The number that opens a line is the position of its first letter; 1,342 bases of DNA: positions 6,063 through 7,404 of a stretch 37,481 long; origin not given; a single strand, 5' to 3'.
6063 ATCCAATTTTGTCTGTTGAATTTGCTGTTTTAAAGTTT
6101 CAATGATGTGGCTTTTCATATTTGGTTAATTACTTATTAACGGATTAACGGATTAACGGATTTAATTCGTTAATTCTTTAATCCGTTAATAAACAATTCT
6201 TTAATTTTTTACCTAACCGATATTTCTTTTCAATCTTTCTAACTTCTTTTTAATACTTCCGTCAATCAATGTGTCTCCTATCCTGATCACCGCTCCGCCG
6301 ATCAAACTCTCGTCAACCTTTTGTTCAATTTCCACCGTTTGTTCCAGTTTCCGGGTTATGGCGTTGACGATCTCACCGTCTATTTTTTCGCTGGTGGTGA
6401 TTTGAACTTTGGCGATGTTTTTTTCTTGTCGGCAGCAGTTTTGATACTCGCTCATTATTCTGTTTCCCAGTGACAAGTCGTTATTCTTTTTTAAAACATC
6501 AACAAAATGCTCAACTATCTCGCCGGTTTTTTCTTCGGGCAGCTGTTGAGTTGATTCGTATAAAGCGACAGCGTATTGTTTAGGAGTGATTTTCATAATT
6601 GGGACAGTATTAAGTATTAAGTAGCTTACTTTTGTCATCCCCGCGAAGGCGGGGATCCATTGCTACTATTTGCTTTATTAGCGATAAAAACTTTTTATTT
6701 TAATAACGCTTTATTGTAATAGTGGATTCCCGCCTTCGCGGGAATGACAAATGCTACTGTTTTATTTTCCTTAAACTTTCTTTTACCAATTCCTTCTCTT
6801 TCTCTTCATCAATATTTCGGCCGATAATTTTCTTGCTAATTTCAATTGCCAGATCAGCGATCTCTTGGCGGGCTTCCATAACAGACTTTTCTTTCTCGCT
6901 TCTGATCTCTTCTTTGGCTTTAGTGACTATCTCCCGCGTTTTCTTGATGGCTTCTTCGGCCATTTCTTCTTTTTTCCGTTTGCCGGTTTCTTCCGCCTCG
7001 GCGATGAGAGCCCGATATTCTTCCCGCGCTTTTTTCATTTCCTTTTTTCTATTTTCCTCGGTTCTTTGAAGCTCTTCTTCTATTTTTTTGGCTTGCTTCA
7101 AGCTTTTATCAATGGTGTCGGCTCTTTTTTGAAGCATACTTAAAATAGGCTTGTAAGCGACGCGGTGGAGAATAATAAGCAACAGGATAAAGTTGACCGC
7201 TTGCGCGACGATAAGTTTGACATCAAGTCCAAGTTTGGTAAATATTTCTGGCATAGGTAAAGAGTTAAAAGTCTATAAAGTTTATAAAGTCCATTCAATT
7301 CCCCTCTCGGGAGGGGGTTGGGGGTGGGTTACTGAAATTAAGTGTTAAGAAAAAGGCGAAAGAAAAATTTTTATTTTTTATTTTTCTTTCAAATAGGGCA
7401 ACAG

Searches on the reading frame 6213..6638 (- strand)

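Call 112: search_protein_families(library=pfam, proteins=[window:6213-6638:-], max_evalue=0.0001)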
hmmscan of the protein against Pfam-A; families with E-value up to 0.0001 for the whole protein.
window:6213-6638:- (141 aa): 1 family
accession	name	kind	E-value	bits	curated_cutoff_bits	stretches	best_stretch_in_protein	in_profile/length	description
PF00213.23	OSCP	-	2.1e-23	83.7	22.3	1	32-139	59-171/172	ATP synthase delta (OSCP) subunit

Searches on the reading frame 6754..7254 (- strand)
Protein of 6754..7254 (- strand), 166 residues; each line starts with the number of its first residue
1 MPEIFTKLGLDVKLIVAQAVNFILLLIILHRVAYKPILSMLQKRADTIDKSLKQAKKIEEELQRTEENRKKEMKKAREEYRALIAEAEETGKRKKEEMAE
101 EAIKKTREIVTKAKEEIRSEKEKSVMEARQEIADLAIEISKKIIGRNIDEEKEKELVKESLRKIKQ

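Call 112: search_protein_families(library=pfam, proteins=[window:6754-7254:-], max_evalue=0.0001)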
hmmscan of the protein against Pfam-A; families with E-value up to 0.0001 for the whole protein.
window:6754-7254:- (166 aa): 1 family
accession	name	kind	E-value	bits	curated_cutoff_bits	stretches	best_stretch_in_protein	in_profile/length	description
PF00430.23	ATP-synt_B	-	5.1e-21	75.6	28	1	15-144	2-131/132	ATP synthase B/B' CF(0)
